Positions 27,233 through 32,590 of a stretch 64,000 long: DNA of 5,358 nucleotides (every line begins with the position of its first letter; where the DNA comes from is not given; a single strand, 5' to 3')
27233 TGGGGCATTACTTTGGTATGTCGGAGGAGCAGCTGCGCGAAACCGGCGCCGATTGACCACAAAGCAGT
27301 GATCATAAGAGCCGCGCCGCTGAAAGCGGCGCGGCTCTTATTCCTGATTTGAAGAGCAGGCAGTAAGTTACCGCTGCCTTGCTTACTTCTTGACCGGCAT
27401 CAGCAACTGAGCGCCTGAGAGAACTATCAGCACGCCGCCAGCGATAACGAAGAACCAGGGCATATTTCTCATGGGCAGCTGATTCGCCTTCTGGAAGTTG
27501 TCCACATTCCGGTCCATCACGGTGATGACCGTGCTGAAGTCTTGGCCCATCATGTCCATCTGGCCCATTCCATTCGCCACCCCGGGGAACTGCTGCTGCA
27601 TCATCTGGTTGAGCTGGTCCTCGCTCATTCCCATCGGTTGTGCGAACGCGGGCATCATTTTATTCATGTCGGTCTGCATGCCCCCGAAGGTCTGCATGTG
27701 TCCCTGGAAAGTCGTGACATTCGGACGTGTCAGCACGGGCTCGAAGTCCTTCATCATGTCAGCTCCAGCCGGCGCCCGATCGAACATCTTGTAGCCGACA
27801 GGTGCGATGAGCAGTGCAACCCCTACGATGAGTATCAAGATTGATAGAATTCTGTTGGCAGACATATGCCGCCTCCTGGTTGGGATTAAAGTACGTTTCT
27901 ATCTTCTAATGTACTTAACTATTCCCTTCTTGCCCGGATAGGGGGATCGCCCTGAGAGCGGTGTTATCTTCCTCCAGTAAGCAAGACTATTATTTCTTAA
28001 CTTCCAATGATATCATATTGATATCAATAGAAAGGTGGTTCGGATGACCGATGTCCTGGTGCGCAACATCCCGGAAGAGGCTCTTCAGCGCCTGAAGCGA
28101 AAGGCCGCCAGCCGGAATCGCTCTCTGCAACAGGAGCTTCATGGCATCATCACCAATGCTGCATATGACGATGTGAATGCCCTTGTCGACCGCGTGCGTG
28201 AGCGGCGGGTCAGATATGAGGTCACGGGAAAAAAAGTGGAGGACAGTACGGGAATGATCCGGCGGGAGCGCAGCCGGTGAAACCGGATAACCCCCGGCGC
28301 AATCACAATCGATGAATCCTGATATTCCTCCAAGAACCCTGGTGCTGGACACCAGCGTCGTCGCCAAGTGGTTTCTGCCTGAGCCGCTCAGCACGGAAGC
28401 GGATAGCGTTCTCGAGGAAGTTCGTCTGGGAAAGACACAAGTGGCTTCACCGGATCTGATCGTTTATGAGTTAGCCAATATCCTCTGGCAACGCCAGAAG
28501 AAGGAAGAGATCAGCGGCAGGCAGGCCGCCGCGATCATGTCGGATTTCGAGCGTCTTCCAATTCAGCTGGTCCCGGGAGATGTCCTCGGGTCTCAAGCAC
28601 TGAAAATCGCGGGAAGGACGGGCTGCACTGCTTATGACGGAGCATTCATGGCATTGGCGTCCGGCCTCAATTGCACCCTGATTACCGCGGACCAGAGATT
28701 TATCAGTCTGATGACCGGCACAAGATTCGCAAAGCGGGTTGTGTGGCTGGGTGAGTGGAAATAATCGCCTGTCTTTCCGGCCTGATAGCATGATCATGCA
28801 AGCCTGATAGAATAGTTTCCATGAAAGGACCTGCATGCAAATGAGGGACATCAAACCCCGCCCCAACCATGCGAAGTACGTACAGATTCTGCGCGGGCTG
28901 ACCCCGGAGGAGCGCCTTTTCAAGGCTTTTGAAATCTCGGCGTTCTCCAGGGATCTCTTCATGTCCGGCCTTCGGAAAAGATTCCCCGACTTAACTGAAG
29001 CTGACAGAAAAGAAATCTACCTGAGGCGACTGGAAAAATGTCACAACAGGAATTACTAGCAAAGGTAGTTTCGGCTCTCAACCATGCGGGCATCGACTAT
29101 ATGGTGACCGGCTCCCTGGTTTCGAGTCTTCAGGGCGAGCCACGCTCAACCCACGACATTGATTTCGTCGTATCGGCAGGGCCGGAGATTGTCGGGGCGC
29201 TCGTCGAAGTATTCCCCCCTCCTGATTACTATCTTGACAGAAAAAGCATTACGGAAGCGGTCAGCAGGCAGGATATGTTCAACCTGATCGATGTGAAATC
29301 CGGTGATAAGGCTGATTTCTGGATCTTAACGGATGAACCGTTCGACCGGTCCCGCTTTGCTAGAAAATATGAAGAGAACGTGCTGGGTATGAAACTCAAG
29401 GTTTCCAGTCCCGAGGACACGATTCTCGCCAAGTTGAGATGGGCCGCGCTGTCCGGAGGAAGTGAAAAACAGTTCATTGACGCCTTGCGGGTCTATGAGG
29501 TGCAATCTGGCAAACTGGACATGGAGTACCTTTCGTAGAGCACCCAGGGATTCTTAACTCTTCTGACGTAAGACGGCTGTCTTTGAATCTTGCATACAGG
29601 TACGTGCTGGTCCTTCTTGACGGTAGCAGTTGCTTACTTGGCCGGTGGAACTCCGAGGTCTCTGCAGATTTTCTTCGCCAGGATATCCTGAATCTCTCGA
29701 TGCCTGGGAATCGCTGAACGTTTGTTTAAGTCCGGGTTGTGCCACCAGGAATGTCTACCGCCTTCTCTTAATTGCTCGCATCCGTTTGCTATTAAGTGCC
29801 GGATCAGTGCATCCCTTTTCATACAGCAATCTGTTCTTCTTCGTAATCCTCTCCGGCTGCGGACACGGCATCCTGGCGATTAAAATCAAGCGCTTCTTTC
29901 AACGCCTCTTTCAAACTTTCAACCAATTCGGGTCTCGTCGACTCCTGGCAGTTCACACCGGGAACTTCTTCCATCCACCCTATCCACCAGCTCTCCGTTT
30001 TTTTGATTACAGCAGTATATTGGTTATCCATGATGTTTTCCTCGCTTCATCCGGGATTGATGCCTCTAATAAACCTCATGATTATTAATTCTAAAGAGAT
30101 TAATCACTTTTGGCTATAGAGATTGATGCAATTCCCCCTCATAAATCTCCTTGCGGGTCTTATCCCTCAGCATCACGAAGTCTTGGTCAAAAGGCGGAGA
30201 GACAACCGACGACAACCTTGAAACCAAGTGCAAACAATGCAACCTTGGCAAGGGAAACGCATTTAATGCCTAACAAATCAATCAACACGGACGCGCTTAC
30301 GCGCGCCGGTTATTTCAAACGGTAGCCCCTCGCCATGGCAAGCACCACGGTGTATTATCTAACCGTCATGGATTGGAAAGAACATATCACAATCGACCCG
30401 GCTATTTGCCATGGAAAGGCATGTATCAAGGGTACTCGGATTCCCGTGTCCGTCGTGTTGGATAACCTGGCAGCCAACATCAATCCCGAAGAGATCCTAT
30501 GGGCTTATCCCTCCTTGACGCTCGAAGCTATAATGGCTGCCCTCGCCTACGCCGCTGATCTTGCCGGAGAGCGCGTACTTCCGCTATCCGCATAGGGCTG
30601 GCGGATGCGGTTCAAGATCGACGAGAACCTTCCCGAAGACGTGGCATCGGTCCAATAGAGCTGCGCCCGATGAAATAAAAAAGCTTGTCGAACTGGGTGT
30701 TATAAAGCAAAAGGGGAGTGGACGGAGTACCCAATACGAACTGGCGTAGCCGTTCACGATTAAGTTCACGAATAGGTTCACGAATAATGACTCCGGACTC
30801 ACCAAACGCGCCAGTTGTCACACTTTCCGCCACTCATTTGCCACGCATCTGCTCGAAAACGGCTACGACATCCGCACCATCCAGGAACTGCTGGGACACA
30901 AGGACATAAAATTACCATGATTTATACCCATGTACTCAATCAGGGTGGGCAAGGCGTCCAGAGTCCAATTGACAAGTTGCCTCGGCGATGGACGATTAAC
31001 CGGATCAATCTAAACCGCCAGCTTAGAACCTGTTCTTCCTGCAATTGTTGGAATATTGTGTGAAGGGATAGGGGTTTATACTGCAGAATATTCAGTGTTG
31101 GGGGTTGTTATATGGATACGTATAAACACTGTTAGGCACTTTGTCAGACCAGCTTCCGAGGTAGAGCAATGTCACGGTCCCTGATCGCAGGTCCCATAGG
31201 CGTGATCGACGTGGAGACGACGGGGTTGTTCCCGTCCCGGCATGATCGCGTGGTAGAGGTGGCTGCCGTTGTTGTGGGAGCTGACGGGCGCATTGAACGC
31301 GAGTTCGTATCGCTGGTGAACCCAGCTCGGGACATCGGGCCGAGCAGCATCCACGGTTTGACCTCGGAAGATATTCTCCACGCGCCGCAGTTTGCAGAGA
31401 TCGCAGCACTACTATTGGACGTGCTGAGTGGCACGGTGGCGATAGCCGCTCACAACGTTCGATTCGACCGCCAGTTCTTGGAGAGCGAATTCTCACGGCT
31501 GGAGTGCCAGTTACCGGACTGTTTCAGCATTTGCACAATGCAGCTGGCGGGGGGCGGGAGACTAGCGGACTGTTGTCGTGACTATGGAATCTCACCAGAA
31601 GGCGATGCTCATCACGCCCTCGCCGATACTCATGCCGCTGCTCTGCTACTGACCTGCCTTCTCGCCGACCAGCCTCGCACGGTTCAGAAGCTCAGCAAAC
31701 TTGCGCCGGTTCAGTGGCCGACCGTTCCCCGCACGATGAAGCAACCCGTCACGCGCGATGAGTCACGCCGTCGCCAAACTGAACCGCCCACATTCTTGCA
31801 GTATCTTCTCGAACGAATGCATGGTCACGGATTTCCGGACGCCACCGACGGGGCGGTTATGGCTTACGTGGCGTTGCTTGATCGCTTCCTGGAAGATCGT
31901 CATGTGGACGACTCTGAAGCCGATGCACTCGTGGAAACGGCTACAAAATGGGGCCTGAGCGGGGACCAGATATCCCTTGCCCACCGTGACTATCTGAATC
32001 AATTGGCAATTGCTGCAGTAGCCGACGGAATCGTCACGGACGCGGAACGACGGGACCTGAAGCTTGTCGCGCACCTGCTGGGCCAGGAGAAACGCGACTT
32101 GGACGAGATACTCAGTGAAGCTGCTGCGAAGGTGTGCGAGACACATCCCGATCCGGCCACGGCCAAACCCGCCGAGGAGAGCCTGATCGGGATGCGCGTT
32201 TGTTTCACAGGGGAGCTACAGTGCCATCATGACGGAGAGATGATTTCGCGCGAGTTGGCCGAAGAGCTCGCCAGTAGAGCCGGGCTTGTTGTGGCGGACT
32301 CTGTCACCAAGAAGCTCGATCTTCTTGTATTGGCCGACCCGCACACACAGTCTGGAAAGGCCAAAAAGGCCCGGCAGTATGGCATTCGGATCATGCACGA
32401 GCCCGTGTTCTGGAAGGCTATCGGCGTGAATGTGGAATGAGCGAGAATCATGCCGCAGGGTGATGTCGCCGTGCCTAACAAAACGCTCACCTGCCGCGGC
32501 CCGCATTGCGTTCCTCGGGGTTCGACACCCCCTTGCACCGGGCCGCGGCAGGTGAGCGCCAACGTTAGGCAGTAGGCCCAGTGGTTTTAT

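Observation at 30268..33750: Decayed integron / CALIN: IntI-type recombinase pseudogene, GTTAGGC core sites, a textbook attC and at least two gene cassettes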

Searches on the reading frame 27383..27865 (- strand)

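Call 94: search_protein_families(library=pfam, max_evalue=10, proteins=[window:27383-27865:-])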
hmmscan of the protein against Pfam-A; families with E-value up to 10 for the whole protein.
window:27383-27865:- (160 aa): 3 families
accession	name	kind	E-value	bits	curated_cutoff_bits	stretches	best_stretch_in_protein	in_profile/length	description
PF13630.11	SdpI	-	0.02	15.4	28.2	1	120-152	18-45/71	SdpI/YfhL protein family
PF11381.13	DUF3185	-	0.12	12.8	25.3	1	5-29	1-23/59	Protein of unknown function (DUF3185)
PF14071.11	YlbD_coat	-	0.31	11.7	27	1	35-81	66-112/126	Putative coat protein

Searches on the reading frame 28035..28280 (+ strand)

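Call 14: search_protein_families(library=pfam, max_evalue=0.01, proteins=[window:28035-28280:+])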
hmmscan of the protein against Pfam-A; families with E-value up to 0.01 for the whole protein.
window:28035-28280:+ (81 aa): 1 family
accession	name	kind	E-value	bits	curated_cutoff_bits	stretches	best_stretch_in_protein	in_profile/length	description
PF22513.2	FitA-like_RHH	-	2.2e-10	40.8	27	1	7-43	3-39/39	Antitoxin FitA-like, ribbon-helix-helix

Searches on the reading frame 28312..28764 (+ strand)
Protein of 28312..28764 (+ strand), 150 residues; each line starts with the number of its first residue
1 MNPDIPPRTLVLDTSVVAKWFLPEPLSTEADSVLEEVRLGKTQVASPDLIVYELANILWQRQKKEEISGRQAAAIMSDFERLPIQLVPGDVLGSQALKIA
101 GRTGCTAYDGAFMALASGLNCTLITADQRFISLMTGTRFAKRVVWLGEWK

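Call 14: search_protein_families(library=pfam, max_evalue=0.01, proteins=[window:28312-28764:+])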
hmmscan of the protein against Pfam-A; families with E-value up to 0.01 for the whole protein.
window:28312-28764:+ (150 aa): 2 families
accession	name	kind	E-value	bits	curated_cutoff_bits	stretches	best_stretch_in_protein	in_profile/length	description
PF01850.27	PIN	-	3.7e-12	47.4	23.6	1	11-131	2-115/120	PIN domain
PF13470.12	PIN_3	-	0.0051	18.1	27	1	10-74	2-66/115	PIN domain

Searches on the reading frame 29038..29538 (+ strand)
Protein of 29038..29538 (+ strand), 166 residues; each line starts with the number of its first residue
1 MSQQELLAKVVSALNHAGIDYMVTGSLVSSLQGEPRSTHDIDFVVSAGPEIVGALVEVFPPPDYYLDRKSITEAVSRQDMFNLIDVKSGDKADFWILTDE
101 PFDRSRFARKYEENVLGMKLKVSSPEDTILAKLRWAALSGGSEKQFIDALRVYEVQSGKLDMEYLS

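Call 14: search_protein_families(library=pfam, max_evalue=0.01, proteins=[window:29038-29538:+])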
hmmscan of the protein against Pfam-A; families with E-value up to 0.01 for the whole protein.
window:29038-29538:+ (166 aa): 2 families
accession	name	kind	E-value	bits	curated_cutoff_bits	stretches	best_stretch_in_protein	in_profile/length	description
PF09970.15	DUF2204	-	0.00024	21.2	20.3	0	5-45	3-44/181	Nucleotidyl transferase of unknown function (DUF2204)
PF10706.15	Aminoglyc_resit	-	0.0021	18.7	21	1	7-52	2-51/149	Aminoglycoside-2''-adenylyltransferase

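Call 15: search_protein_families(library=ncbifam, max_evalue=0.01, proteins=[window:29038-29538:+])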
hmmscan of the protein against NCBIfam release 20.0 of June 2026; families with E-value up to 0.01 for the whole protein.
window:29038-29538:+ (166 aa): 0 families

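Call 43: search_protein_families(library=padloc, max_evalue=0.01, proteins=[window:29038-29538:+])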
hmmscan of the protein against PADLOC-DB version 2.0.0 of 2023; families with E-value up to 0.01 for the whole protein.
window:29038-29538:+ (166 aa): 0 families

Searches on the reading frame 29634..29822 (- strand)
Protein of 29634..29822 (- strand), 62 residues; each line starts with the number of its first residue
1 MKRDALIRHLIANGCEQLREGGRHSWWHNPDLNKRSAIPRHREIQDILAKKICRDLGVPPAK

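Call 14: search_protein_families(library=pfam, max_evalue=0.01, proteins=[window:29634-29822:-])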
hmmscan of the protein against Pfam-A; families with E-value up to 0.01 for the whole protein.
window:29634-29822:- (62 aa): 1 family
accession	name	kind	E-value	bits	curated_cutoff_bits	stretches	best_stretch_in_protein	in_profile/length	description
PF07927.17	HicA_toxin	-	2.1e-09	37.8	27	1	6-58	4-58/58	HicA toxin of bacterial toxin-antitoxin,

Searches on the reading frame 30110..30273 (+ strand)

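Call 14: search_protein_families(library=pfam, max_evalue=0.01, proteins=[window:30110-30273:+])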
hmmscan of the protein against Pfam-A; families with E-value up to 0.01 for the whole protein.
window:30110-30273:+ (54 aa): 0 families

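Call 94: search_protein_families(library=pfam, max_evalue=10, proteins=[window:30110-30273:+])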
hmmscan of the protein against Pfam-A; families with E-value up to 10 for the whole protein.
window:30110-30273:+ (54 aa): 0 families

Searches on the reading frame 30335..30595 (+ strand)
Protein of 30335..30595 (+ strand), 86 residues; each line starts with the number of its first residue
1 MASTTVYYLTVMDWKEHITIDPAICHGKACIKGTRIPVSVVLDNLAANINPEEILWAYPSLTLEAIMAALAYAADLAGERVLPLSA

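Call 14: search_protein_families(library=pfam, max_evalue=0.01, proteins=[window:30335-30595:+])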
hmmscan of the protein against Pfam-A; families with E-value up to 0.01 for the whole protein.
window:30335-30595:+ (86 aa): 1 family
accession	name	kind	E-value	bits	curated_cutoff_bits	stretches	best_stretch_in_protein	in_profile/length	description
PF04255.20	DUF433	-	1.3e-25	89.5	23.6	1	18-73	1-56/56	Protein of unknown function (DUF433)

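Call 43: search_protein_families(library=padloc, max_evalue=0.01, proteins=[window:30335-30595:+])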
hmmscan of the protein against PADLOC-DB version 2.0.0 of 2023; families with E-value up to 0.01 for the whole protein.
window:30335-30595:+ (86 aa): 0 families

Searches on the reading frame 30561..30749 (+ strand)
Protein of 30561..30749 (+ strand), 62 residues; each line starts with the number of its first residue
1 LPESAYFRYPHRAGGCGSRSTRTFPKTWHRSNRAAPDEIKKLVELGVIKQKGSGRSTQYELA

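Call 15: search_protein_families(library=ncbifam, max_evalue=0.01, proteins=[window:30561-30749:+])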
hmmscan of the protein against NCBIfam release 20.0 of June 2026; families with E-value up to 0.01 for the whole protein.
window:30561-30749:+ (62 aa): 0 families

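Call 94: search_protein_families(library=pfam, max_evalue=10, proteins=[window:30561-30749:+])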
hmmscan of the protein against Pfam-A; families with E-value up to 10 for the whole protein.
window:30561-30749:+ (62 aa): 2 families
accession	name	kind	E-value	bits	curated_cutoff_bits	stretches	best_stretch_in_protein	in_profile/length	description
PF22168.2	DIP2311-like_C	-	0.0083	16.8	27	1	35-61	36-62/63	Transcriptional regulator DIP2311-like, C-terminal domain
PF24033.1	DUF7342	-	0.039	14.4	31.6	1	30-61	29-60/150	Family of unknown function (DUF7342)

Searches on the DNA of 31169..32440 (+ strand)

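Call 69: search_with_rna_model(model_id=R1, sources=[L001, L002, L003, L004, L005, L086, L087, L088, L089, L090, L091], max_evalue=1)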
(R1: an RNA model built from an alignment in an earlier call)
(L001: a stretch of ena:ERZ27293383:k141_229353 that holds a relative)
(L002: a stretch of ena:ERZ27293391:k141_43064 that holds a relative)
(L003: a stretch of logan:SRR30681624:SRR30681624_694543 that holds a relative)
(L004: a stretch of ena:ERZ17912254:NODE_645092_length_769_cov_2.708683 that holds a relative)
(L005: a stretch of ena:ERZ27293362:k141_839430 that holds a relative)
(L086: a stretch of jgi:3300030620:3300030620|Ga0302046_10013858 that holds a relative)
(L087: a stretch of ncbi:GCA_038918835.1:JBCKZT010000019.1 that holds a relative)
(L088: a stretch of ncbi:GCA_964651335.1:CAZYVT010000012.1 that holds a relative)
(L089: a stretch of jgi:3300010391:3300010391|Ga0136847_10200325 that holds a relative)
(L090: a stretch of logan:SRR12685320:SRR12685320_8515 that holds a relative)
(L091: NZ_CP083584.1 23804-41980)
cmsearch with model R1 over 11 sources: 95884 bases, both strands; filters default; matches with E-value up to 1: 8.
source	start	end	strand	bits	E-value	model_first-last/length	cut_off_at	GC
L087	11305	11366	+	53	7.1e-09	1-71/71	no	0.69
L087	9894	9966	+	47.9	8.3e-08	1-71/71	no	0.68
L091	5943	6028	-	39.9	4.1e-06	1-71/71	no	0.56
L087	12064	12132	+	38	1e-05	1-71/71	no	0.67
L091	2179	2267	-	30.5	0.00039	1-71/71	no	0.56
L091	768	853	-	26.2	0.0031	1-71/71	no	0.44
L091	1359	1441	-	24.9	0.0058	1-71/71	no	0.45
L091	4675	4763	-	24.2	0.0082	1-71/71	no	0.51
